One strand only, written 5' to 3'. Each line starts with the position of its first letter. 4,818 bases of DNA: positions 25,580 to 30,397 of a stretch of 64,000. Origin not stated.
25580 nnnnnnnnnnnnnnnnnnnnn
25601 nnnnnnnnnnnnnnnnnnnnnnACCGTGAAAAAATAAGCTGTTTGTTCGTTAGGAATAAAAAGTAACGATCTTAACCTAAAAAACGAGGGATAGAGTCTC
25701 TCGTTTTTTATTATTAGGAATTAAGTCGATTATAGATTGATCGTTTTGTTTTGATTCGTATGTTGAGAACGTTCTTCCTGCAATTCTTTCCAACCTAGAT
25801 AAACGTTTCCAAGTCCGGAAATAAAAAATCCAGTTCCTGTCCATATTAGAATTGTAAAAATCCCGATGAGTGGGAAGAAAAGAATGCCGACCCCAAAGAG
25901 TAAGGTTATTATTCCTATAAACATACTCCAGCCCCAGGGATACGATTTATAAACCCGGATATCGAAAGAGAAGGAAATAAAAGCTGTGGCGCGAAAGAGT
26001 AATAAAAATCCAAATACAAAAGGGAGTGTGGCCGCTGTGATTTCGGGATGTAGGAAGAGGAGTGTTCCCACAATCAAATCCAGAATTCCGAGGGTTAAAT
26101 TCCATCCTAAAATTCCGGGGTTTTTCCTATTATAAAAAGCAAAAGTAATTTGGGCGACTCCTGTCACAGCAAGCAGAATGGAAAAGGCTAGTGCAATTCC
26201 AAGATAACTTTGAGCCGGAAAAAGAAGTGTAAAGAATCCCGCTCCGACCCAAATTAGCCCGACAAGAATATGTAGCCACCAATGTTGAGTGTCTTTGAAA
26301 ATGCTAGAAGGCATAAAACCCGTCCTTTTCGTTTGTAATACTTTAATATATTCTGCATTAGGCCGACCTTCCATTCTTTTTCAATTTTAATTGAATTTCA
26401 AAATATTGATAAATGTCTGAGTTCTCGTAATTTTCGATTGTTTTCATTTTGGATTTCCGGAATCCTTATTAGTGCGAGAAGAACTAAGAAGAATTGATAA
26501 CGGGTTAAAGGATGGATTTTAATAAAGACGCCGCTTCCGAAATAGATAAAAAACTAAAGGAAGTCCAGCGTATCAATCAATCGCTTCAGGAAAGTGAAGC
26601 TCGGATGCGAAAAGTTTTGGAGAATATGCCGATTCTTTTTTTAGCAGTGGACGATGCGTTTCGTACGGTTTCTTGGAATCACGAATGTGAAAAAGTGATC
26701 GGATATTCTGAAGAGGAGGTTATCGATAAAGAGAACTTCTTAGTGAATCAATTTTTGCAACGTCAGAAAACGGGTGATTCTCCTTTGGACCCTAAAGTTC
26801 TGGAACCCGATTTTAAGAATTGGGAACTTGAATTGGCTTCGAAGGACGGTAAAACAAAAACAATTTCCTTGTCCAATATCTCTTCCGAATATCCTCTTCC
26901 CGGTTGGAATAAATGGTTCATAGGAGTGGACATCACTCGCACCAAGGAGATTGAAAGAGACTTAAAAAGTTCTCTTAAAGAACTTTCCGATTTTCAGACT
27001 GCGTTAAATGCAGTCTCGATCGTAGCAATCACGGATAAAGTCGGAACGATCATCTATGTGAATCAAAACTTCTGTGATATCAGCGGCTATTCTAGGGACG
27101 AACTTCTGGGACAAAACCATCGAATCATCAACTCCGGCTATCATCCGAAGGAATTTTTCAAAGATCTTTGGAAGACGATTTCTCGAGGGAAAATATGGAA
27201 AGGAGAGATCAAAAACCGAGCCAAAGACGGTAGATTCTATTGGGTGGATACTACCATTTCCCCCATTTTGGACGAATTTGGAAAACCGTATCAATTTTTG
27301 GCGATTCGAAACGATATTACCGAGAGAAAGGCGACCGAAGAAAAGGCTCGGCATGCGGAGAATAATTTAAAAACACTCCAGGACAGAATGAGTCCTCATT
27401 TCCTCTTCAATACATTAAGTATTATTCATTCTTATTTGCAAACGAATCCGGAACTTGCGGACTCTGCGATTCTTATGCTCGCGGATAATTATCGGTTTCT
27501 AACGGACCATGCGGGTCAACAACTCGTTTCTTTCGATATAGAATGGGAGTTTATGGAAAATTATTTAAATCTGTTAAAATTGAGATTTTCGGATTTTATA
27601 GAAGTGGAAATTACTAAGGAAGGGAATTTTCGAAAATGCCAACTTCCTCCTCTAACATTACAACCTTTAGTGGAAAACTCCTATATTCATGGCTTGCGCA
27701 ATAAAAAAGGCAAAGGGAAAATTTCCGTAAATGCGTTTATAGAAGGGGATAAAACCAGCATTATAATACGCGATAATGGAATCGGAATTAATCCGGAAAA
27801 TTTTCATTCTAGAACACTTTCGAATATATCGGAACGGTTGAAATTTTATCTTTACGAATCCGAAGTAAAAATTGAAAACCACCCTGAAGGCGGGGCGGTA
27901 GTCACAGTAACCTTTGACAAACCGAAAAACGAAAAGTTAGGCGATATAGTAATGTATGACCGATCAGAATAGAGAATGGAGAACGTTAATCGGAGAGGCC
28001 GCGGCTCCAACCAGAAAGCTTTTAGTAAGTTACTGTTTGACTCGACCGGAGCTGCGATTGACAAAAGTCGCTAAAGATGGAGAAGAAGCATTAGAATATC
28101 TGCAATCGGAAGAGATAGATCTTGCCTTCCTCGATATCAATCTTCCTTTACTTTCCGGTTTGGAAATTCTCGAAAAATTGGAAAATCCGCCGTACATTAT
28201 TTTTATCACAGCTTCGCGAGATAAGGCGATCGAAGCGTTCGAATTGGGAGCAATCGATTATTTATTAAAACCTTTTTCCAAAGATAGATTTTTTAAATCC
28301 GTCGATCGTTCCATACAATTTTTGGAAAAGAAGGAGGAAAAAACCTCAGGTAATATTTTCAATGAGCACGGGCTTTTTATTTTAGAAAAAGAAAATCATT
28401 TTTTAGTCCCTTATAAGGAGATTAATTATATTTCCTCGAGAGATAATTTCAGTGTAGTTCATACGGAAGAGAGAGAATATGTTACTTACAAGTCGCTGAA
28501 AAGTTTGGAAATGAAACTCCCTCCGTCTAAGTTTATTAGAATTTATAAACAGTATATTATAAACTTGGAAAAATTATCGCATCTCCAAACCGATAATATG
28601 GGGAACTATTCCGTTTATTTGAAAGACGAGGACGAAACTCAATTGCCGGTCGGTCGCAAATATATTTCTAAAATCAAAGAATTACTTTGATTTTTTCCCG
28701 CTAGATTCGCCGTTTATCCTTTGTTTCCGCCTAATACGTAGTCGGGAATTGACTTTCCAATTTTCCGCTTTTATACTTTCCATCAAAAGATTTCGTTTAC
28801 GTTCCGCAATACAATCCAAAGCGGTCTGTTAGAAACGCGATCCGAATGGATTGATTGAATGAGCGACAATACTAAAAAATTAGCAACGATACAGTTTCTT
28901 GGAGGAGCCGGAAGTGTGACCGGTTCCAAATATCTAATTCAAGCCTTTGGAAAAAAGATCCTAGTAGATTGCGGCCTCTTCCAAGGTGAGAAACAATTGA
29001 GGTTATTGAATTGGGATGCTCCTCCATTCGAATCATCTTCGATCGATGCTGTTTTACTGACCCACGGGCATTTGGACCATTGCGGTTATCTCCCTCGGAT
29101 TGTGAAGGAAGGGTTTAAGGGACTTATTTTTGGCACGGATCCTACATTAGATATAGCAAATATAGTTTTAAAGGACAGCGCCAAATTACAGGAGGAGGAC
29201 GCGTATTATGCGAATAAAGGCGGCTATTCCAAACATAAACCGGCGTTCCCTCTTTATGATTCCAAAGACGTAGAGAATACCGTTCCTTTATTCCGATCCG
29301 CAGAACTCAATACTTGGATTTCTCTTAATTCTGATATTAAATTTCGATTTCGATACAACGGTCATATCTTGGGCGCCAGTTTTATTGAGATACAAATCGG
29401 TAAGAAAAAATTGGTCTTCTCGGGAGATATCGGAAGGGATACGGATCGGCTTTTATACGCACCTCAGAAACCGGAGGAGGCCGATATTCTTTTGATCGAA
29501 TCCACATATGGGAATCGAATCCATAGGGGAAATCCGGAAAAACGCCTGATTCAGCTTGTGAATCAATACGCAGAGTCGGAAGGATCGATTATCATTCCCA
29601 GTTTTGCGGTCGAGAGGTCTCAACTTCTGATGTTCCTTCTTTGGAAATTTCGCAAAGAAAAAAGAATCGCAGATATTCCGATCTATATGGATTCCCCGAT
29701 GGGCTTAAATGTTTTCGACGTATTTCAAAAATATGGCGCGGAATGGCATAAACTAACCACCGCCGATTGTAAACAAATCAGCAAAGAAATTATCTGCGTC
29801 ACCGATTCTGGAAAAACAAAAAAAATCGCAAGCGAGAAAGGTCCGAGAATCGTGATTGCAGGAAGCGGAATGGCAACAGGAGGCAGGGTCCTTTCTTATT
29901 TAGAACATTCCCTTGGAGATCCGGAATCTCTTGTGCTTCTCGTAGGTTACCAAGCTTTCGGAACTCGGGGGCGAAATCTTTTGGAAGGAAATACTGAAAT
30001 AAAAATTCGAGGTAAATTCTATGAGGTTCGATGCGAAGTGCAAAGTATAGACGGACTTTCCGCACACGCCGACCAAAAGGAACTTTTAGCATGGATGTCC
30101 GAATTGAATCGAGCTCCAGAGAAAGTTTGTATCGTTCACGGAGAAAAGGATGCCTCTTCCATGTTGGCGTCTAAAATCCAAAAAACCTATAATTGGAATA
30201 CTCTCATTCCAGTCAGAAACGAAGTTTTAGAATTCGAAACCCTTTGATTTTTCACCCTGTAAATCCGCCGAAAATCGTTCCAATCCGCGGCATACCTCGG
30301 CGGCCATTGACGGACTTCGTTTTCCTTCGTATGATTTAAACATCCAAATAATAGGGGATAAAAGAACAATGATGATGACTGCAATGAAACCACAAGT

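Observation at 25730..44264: Approximately 18-kb microaerobic/dormancy-like island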

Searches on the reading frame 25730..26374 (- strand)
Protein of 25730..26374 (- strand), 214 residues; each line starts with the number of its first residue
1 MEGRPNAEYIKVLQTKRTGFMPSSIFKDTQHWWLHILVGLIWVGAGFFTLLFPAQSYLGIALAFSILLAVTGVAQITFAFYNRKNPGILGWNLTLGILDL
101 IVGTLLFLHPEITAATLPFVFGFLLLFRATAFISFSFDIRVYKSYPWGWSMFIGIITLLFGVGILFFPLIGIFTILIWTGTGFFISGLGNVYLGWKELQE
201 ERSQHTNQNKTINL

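Call 3: search_protein_families(library=pfam, proteins=[window:25730-26374:-])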
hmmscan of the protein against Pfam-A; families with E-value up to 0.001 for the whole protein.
window:25730-26374:- (214 aa): 1 family
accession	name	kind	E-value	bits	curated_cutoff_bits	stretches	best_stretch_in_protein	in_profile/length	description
PF03729.18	DUF308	-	9.4e-20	71.1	25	3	95-166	2-73/73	Short repeat of unknown function (DUF308)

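Call 22: search_protein_families(library=ncbifam, proteins=[window:25730-26374:-], max_evalue=0.00001)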
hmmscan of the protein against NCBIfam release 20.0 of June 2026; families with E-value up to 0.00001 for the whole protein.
window:25730-26374:- (214 aa): 1 family
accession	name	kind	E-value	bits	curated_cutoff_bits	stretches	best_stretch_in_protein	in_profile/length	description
NF007577.0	PRK10209.1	equivalog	1.4e-11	44.5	189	1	25-135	69-182/190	HdeD family acid-resistance protein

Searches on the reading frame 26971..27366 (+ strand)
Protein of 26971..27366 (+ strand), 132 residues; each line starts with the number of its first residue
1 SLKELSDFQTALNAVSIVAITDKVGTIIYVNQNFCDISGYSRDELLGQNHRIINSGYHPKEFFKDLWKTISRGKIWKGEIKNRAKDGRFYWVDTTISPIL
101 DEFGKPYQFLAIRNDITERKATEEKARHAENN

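Call 57: search_solved_structures(query=window:26971-27366:+, max_evalue=0.00001, show_alignments=2)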
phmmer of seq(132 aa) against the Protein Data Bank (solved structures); distinct sequences matched with E-value up to 0.00001: 76 (the best 60 are shown).
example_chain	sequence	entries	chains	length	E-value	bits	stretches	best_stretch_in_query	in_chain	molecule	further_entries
3ewk_A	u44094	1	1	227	9.3e-56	190.1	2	17-125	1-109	Sensor protein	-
8dik_A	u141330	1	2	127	2e-20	75.9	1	15-120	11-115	Aerotaxis receptor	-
2gj3_A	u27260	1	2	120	2.7e-20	75.4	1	9-118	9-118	Nitrogen fixation regulatory protein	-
9qq6_A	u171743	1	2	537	6.5e-20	74.2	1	9-126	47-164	histidine kinase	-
31cj_A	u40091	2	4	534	1.1e-17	66.9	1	15-120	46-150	Aerotaxis receptor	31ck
6gg9_A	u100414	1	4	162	4.4e-13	52.1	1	17-123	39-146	Sensory box protein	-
2pr5_A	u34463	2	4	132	1.8e-12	50.1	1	24-124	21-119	Blue-light photoreceptor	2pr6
4gcz_A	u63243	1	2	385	2.2e-12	49.8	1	18-127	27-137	Blue-light photoreceptor, Sensor protein fixL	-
2z6c_A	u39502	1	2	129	2.9e-12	49.4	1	16-118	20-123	Phototropin-1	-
6yxc_A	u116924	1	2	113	3.5e-12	49.2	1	25-118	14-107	Multi-sensor hybrid histidine kinase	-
2mwg_A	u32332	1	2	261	4.3e-12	48.9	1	18-124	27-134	Blue-light photoreceptor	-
8pm1_A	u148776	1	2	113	6.2e-12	48.4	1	25-118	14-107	histidine kinase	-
29lw_A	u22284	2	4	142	8.4e-12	47.9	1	17-123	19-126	Sensory box protein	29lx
6yx4_A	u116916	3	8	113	9.2e-12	47.8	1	25-118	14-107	Multi-sensor hybrid histidine kinase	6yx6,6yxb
7ab7_A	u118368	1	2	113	9.7e-12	47.7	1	26-118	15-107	Multi-sensor hybrid histidine kinase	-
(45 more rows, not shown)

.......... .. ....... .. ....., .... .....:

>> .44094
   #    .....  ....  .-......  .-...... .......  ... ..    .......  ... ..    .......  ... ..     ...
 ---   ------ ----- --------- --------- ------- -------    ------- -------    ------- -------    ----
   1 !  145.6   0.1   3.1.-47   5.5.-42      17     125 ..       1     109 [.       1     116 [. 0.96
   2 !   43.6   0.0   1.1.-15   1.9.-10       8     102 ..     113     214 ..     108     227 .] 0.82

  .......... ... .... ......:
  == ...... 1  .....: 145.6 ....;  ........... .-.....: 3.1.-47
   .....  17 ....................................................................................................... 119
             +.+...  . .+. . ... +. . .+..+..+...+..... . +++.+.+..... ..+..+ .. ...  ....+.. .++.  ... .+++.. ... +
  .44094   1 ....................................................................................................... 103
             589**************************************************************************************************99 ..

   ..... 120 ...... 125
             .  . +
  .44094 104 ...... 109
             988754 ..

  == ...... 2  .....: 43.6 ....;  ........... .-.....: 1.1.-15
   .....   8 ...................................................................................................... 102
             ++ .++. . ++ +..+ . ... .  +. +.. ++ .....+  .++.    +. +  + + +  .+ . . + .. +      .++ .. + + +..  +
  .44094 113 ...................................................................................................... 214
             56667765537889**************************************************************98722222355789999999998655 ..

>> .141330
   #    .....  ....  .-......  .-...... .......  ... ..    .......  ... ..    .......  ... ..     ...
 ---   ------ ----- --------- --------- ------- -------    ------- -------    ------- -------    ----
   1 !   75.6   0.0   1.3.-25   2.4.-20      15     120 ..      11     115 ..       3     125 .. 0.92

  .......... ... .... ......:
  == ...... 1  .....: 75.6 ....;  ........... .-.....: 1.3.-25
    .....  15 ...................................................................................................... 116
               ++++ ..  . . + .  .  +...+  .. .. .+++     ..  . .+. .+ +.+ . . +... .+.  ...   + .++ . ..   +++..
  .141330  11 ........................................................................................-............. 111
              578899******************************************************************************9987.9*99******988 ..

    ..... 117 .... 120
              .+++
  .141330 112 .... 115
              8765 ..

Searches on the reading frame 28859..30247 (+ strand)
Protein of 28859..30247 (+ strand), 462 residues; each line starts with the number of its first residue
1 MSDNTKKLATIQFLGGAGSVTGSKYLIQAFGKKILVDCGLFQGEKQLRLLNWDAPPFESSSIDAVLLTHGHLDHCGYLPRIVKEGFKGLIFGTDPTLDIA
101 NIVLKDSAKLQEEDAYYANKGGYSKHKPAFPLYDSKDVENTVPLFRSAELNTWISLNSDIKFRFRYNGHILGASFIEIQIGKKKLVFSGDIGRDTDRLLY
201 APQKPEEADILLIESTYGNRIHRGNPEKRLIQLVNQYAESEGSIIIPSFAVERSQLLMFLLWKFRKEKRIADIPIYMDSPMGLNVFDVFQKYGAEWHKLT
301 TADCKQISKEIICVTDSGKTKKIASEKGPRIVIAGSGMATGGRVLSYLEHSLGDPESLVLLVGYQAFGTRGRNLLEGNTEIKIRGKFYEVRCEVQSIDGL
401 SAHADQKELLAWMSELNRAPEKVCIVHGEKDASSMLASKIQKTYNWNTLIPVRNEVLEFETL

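Call 3: search_protein_families(library=pfam, proteins=[window:28859-30247:+])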
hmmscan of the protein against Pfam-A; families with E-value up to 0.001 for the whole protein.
window:28859-30247:+ (462 aa): 5 families
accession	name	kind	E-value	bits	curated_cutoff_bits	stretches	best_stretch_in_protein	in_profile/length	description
PF10996.14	Beta-Casp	-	6.6e-30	104.5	27.7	1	255-374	2-120/120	Beta-Casp domain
PF07521.17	RMMBL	-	2.5e-18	66.2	21.6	1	388-451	2-63/63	Zn-dependent metallo-hydrolase RNA specificity domain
PF00753.33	Lactamase_B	-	6.5e-11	43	22.7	1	25-90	9-72/196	Metallo-beta-lactamase superfamily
PF12706.13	Lactamase_B_2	-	1.3e-08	35.1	27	1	33-216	2-165/200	Beta-lactamase superfamily domain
PF16661.11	Lactamase_B_6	-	1.2e-05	25.2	27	1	32-200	7-171/193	Metallo-beta-lactamase superfamily domain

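Call 22: search_protein_families(library=ncbifam, proteins=[window:28859-30247:+], max_evalue=0.00001)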
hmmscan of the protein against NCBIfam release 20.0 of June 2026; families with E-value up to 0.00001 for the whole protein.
window:28859-30247:+ (462 aa): 3 families
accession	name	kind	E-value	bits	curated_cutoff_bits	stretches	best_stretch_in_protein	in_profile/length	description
NF045584.1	cas14_MBL_CASP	equivalog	3.8e-117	392.2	800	1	11-452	3-433/612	type VII CRISPR-associated protein Cas14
TIGR03675.1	arCOG00543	equivalog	5.7e-87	292.4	580.2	1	6-457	172-628/631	beta-CASP ribonuclease aCPSF1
TIGR04122.1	Xnuc_lig_assoc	equivalog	4.4e-15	55.3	325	1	158-323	76-241/326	ligase-associated DNA damage response exonuclease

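Call 82: search_solved_structures(query=window:28859-30247:+, max_evalue=1e-20)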
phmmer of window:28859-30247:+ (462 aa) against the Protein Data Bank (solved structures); distinct sequences matched with E-value up to 1e-20: 26.
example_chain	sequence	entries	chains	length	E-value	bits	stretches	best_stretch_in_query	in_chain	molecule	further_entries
2dkf_A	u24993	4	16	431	4.1e-71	243.6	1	14-433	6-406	metallo-beta-lactamase superfamily protein | Ribonuclease TTHA0252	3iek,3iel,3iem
3idz_A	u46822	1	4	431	1.5e-70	241.8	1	14-433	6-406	Ribonuclease TTHA0252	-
3ie0_A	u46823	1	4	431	2.8e-70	240.9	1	14-433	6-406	Ribonuclease TTHA0252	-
3ie2_A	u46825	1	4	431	7.8e-70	239.4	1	14-431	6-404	Ribonuclease TTHA0252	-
8yhd_H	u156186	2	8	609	9.5e-70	239.1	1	11-440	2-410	a protein | Cas14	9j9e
3ie1_A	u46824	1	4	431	1e-69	239.1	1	14-433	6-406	Ribonuclease TTHA0252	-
3a4y_A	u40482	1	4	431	1e-69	239.1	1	14-433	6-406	Ribonuclease TTHA0252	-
8yhe_H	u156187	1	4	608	2.2e-69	237.9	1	11-440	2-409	protein structure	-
21bh_H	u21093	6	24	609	3e-67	230.9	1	11-440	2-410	a protein | Protein structure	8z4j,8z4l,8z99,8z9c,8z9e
2ycb_A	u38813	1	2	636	1.6e-52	182.3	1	10-457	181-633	CLEAVAGE AND POLYADENYLATION SPECIFICITY FACTOR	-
2xr1_A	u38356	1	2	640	8.1e-51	176.7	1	10-445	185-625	CLEAVAGE AND POLYADENYLATION SPECIFICITY FACTOR 100 KD SUBUNIT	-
3af5_A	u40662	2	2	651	4.2e-50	174.4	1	11-452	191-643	Putative uncharacterized protein PH1404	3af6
9bct_J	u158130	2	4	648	8.7e-46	160.1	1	10-452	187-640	Transcription termination factor FttA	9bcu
6i1d_A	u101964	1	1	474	4e-44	154.7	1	13-456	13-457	Endoribonuclease YSH1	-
6q55_A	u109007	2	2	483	4.3e-44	154.6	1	11-442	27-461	Cleavage and Polyadenylation Specificity Factor 3 (CPSF3) | Cleavage and Polyadenylation Specificity Factor 3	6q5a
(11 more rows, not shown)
